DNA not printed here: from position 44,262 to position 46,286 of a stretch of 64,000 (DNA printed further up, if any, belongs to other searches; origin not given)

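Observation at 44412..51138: Complete legionaminic-acid-type nonulosonic acid pathway with a NeuA-NeuB (CMP-synthetase-synthase) gene fusion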

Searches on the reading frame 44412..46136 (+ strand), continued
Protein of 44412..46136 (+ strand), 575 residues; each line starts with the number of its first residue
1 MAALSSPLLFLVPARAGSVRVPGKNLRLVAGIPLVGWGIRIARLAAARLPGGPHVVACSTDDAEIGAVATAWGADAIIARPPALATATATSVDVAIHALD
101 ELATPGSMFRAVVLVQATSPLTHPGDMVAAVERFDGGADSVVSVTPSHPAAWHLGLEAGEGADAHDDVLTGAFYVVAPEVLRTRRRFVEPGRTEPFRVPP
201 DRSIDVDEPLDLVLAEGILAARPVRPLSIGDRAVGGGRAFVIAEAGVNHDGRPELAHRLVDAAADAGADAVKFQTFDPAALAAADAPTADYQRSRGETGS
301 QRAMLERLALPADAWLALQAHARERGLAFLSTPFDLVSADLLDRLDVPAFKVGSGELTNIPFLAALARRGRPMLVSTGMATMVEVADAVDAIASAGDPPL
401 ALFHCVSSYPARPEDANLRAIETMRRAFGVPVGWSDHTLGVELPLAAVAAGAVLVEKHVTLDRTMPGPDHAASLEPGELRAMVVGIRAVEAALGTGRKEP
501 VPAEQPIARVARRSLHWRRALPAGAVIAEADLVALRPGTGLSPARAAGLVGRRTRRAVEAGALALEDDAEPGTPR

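Call 17: search_solved_structures(query=window:44412-46136:+, max_evalue=0.001, show_alignments=5)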
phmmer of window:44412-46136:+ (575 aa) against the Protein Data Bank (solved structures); distinct sequences matched with E-value up to 0.001: 14.
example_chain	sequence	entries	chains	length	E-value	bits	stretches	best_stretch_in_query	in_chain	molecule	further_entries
1vli_A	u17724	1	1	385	1.1e-59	206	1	228-503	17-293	Spore coat polysaccharide biosynthesis protein spsE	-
6ncs_A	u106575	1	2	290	8.7e-52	180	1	227-507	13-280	N-acetylneuraminic acid (Sialic acid) synthetase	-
8h2c_A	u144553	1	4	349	3.6e-49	171.4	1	226-563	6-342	Pseudaminic acid synthase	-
1xuu_A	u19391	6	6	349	1e-48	169.9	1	227-541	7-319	polysialic acid capsule biosynthesis protein SiaC | N-acetylneuraminate synthase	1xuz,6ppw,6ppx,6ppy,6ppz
4ipj_A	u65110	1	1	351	2.3e-48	168.7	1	227-541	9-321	Polysialic acid capsule biosynthesis protein SiaC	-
4ipi_A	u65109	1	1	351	5.8e-48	167.4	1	227-541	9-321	Polysialic acid capsule biosynthesis protein SiaC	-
2wqp_A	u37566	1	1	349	2.5e-47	165.3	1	227-541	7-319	POLYSIALIC ACID CAPSULE BIOSYNTHESIS PROTEIN SIAC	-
3g8r_A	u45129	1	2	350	9.8e-23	84.1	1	307-571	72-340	Probable spore coat polysaccharide biosynthesis protein E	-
9t4z_A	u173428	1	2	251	1e-15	61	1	9-161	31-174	PpNeuA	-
6ifd_A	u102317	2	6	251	5e-15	58.7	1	4-149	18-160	CMP-N-acetylneuraminate Synthetase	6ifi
9ftb_A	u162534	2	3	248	6.4e-15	58.3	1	9-133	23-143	NeuA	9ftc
1qwj_A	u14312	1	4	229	5e-13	52.1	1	8-153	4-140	cytidine monophospho-N-acetylneuraminic acid synthetase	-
1eyr_A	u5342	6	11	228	2.6e-10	43.1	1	11-164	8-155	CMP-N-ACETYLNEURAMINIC ACID SYNTHETASE | N-acylneuraminate cytidylyltransferase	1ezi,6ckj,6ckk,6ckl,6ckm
4xwi_A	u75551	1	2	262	0.00049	22.4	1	9-83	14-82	3-deoxy-manno-octulosonate cytidylyltransferase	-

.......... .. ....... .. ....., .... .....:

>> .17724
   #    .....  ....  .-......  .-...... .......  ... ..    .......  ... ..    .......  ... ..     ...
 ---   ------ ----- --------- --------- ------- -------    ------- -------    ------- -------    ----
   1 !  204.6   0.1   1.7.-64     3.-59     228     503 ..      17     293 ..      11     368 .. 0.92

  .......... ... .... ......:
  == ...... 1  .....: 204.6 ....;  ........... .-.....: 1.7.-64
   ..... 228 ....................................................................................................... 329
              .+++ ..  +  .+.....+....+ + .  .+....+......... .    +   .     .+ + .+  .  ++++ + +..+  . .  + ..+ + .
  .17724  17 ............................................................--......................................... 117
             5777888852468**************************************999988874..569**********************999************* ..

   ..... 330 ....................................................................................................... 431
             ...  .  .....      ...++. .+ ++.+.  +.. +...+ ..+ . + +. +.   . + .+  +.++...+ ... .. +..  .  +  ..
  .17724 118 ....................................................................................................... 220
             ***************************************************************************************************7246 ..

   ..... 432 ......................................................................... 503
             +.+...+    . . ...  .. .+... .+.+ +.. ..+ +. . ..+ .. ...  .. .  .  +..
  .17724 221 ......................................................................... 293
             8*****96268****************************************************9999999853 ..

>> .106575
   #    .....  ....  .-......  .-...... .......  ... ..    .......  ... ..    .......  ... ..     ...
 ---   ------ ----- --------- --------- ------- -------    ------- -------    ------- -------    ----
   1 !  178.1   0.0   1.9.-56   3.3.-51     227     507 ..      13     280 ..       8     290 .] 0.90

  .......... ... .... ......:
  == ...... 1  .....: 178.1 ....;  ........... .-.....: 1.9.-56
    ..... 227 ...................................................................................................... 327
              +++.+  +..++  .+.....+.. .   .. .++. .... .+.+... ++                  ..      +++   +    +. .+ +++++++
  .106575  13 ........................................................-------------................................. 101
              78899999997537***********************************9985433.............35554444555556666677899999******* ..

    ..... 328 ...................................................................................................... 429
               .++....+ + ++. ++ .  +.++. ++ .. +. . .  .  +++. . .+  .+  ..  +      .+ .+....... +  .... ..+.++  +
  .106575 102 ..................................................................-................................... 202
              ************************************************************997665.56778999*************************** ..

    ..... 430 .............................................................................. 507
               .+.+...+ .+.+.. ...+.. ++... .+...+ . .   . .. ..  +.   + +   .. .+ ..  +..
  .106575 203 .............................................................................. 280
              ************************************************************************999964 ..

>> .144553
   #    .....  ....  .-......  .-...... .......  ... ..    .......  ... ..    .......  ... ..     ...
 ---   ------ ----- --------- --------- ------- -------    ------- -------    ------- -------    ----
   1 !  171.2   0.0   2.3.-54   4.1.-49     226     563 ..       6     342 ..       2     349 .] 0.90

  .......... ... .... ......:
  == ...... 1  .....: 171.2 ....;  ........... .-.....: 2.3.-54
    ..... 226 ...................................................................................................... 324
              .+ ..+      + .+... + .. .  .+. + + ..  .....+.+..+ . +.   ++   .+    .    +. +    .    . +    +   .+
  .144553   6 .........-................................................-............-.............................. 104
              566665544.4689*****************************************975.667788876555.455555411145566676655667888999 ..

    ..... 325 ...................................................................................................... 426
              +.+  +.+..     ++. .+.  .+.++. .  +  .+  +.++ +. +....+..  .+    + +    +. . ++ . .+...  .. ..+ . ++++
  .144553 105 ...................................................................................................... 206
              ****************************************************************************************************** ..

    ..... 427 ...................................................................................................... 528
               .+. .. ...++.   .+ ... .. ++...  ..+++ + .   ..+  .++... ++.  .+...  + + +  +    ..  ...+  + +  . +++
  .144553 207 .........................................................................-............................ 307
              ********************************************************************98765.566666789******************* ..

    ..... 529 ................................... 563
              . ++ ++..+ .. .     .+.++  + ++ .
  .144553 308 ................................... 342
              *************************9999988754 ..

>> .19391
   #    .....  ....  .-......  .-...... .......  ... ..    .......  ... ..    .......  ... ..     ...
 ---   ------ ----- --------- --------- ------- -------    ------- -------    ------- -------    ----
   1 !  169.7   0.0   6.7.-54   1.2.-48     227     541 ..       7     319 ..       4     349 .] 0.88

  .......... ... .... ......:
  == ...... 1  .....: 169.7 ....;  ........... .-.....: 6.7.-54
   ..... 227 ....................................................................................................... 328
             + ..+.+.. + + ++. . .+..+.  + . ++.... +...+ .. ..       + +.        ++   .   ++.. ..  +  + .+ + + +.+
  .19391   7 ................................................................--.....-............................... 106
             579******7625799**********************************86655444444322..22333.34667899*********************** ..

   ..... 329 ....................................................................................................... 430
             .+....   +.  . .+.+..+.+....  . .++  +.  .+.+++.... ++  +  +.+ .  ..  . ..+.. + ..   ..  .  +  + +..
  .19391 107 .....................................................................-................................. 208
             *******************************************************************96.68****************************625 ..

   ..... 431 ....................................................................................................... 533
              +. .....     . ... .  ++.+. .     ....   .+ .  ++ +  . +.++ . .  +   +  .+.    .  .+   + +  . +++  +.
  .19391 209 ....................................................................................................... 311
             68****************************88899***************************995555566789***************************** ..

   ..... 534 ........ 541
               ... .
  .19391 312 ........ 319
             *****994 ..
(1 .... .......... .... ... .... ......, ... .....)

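Call 48: find_encoding_contigs(protein=P0082, flank=10000, max_places=2)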
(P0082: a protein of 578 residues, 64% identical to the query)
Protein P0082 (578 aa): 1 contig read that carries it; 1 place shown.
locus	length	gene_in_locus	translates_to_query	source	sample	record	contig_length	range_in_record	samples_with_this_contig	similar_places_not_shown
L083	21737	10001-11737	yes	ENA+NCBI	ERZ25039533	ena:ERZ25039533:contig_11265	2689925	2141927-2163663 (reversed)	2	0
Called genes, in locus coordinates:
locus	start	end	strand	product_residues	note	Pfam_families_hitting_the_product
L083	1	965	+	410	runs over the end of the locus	PF01882:DUF58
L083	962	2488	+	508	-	PF13559:DUF4129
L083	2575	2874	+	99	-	PF00462:Glutaredoxin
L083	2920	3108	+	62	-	-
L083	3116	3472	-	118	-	-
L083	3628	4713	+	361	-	PF02350:Epimerase_2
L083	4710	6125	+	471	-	PF01946:Thi4 (weak), PF01266:DAO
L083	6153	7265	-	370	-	PF08885:GSCFA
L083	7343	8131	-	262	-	PF00106:adh_short, PF01370:Epimerase (weak), PF13561:adh_short_C2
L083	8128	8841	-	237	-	PF02348:CTP_transf_3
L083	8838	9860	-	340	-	PF01408:GFO_IDH_MocA, PF02894:GFO_IDH_MocA_C, PF22725:GFO_IDH_MocA_C3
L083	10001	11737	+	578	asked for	PF02348:CTP_transf_3, PF03102:NeuB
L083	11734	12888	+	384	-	PF02350:Epimerase_2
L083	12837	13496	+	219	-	PF00132:Hexapep (faint), PF14602:Hexapep_2 (faint)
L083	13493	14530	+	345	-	PF00571:CBS (faint), PF00483:NTP_transferase, PF12804:NTP_transf_3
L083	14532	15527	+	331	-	PF01073:3Beta_HSD, PF01370:Epimerase, PF02719:Polysacc_synt_2, PF04321:RmlD_sub_bind, PF05368:NmrA (weak), PF07993:NAD_binding_4, PF16363:GDP_Man_Dehyd, PF13460:NAD_binding_10, +1 more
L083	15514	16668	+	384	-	PF01041:DegT_DnrJ_EryC1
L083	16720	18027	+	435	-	PF02826:2-Hacid_dh_C (faint), PF03446:NAD_binding_2, PF03721:UDPG_MGDP_dh_N, PF00984:UDPG_MGDP_dh, PF03720:UDPG_MGDP_dh_C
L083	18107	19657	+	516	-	-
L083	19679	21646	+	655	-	-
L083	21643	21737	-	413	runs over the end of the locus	PF13641:Glyco_tranf_2_3, PF00535:Glycos_transf_2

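Call 49: find_encoding_contigs(protein=P0114, flank=10000, max_places=2)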
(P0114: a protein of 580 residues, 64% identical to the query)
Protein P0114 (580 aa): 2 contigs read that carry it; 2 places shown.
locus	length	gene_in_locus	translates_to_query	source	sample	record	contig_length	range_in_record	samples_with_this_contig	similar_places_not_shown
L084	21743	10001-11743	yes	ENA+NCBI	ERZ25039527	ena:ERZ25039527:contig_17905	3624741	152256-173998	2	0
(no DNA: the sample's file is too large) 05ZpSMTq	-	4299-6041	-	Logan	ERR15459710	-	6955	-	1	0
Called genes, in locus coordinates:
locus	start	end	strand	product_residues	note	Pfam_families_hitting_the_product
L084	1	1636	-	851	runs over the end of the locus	PF12704:MacB_PCD, PF02687:FtsX, PF12704:MacB_PCD, PF02687:FtsX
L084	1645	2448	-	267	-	PF00005:ABC_tran, PF13304:AAA_21 (faint)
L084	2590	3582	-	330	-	-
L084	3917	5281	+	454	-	PF00285:Citrate_synt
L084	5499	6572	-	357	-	PF08885:GSCFA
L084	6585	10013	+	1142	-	PF00534:Glycos_transf_1, PF13524:Glyco_trans_1_2 (weak), PF13692:Glyco_trans_1_4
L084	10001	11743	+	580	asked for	PF02348:CTP_transf_3, PF03102:NeuB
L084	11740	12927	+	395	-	PF02350:Epimerase_2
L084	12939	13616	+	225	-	PF00132:Hexapep (faint), PF25087:GMPPB_C (faint)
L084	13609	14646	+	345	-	PF00571:CBS (faint), PF00483:NTP_transferase, PF12804:NTP_transf_3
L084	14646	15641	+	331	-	PF00106:adh_short (weak), PF01073:3Beta_HSD, PF01370:Epimerase, PF02719:Polysacc_synt_2, PF04321:RmlD_sub_bind, PF16363:GDP_Man_Dehyd, PF13460:NAD_binding_10, PF07993:NAD_binding_4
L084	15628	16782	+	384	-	PF01041:DegT_DnrJ_EryC1, PF01212:Beta_elim_lyase (weak)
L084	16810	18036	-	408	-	PF00535:Glycos_transf_2, PF10111:Glyco_tranf_2_2 (weak), PF13641:Glyco_tranf_2_3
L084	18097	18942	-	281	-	PF05013:FGase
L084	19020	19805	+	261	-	PF00106:adh_short, PF08659:KR, PF13561:adh_short_C2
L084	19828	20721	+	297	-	PF00753:Lactamase_B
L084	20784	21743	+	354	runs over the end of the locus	PF08240:ADH_N, PF16912:Glu_dehyd_C, PF00107:ADH_zinc_N, PF13602:ADH_zinc_N_2 (weak)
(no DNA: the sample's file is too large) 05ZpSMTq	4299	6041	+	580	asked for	PF02348:CTP_transf_3, PF03102:NeuB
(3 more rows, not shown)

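Call 54: predict_structure(alignment_id=A1)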
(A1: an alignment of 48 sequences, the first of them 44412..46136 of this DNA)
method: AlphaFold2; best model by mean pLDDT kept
length: 575 residues; sequences in the alignment: 48
mean_pLDDT: 93.4   pTM: 0.88
mean pLDDT of the five models: 93.4, 93.3, 92.8, 92.6, 92.6
residues with pLDDT >= 90: 473; 70-90: 81; 50-70: 21; < 50: 0
segments of 3 or more residues with pLDDT < 50: none
pLDDT, mean of each block of 10 residues (from residue 1): 87 91 95 98 97 96 98 98 92 97 87 95 96 96 85 57 72 95 94 94 93 95 94 90 97 98 98 97 91 88 96 97 98 97 98 96 98 96 98 98 92 94 97 94 97 97 92 96 97 89 89 96 97 91 93 96 95 68
secondary structure, 60 per line:
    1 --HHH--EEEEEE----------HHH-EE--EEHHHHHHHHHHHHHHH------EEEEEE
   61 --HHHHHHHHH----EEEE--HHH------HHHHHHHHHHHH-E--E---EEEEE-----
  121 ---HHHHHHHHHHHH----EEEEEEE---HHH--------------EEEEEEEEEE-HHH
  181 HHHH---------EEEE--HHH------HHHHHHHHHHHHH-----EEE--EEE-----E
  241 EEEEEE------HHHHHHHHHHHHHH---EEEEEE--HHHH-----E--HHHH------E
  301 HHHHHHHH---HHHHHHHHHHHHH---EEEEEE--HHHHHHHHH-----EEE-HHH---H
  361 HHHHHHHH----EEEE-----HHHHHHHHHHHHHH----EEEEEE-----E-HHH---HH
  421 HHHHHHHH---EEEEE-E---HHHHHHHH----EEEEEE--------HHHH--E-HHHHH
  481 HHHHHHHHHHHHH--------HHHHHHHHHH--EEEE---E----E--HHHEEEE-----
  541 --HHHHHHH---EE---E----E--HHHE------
elements in order: E8-13 H34-48 E55-60 H63-71 E76-79 H91-102 E111-115 H124-135 E140-146 E167-176 H178-184 E194-197 H209-221 E227-229 E232-234 E240-246 H253-266 E270-275 H278-281 H290-293 H301-308 H312-324 E328-333 H336-344 E350-352 H360-368 E373-376 H382-395 E400-405 H419-428 E432-436 H442-449 E454-459 H468-471 H476-493 H502-511 E514-517 E532-535 H543-549

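Call 58: fold_search(model_id=the predicted structure, library=pdb)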
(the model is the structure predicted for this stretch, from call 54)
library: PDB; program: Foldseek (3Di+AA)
matches with E <= 10: 1888; with E <= 0.001: 778
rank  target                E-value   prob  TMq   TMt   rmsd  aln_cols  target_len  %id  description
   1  4ipj                  2.9e-33  1.00  0.52  0.82   4.0       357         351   32  Crystal Structure of R314K N-acetyl Neuraminic Acid Synthase from Neiserria meningitidis with Malate bound (released 2013-04-10)
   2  1xuu                  3.1e-33  1.00  0.52  0.83   3.9       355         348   32  Crystal structure of sialic acid synthase (NeuB) in complex with Mn2+ and Malate from Neisseria meningitidis (released 2004-11-02)
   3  2wqp                  3.1e-33  1.00  0.52  0.83   3.9       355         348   32  Crystal structure of sialic acid synthase NeuB-inhibitor complex (released 2009-09-15)
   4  4ipi                  5.5e-33  1.00  0.52  0.82   4.1       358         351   32  Crystal Structure of R314A N-acetyl Neuraminic Acid Synthase from Neiserria meningitidis with Malate bound (released 2013-04-10)
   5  8h2c_C                1.1e-30  1.00  0.54  0.88   2.6       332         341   31  Crystal structure of the pseudaminic acid synthase PseI from Campylobacter jejuni (released 2022-11-09)
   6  8h2c_D                4.0e-30  1.00  0.54  0.89   2.6       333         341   32  Crystal structure of the pseudaminic acid synthase PseI from Campylobacter jejuni (released 2022-11-09)
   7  8h2c_A                5.7e-30  1.00  0.55  0.90   2.7       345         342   31  Crystal structure of the pseudaminic acid synthase PseI from Campylobacter jejuni (released 2022-11-09)
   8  1vli                  1.1e-28  1.00  0.43  0.68  25.8       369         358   36  Crystal structure of Spore coat polysaccharide biosynthesis protein spsE (BSU37870) from Bacillus subtilis at 2.38 A res (released 2004-09-21)
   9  8h2c_B                3.3e-28  1.00  0.52  0.88   2.7       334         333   30  Crystal structure of the pseudaminic acid synthase PseI from Campylobacter jejuni (released 2022-11-09)
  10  6ncs_A                2.8e-26  1.00  0.44  0.87   3.2       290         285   36  Crystal structure of N-acetylneuraminic acid (Sialic acid) synthetase from Leptospira borgpetersenii serovar Hardjo-bo (released 2018-12-26)
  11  3g8r_B                2.7e-23  1.00  0.50  0.83   4.1       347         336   26  Crystal structure of putative spore coat polysaccharide biosynthesis protein E from Chromobacterium violaceum ATCC 124 (released 2009-04-07)
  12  3g8r_A                7.1e-22  1.00  0.51  0.84   3.6       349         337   26  Crystal structure of putative spore coat polysaccharide biosynthesis protein E from Chromobacterium violaceum ATCC 124 (released 2009-04-07)
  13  6ifd_C                2.7e-17  1.00  0.32  0.77   3.9       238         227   26  Crystal Structure of CMP-N-acetylneuraminate Synthetase from Vibrio cholerae in complex with CDP and Mg2+. (released 2019-07-03)
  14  6ifd_A                7.3e-17  1.00  0.32  0.81   4.3       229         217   28  Crystal Structure of CMP-N-acetylneuraminate Synthetase from Vibrio cholerae in complex with CDP and Mg2+. (released 2019-07-03)
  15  6ifd_B                1.9e-16  1.00  0.32  0.75   4.7       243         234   27  Crystal Structure of CMP-N-acetylneuraminate Synthetase from Vibrio cholerae in complex with CDP and Mg2+. (released 2019-07-03)
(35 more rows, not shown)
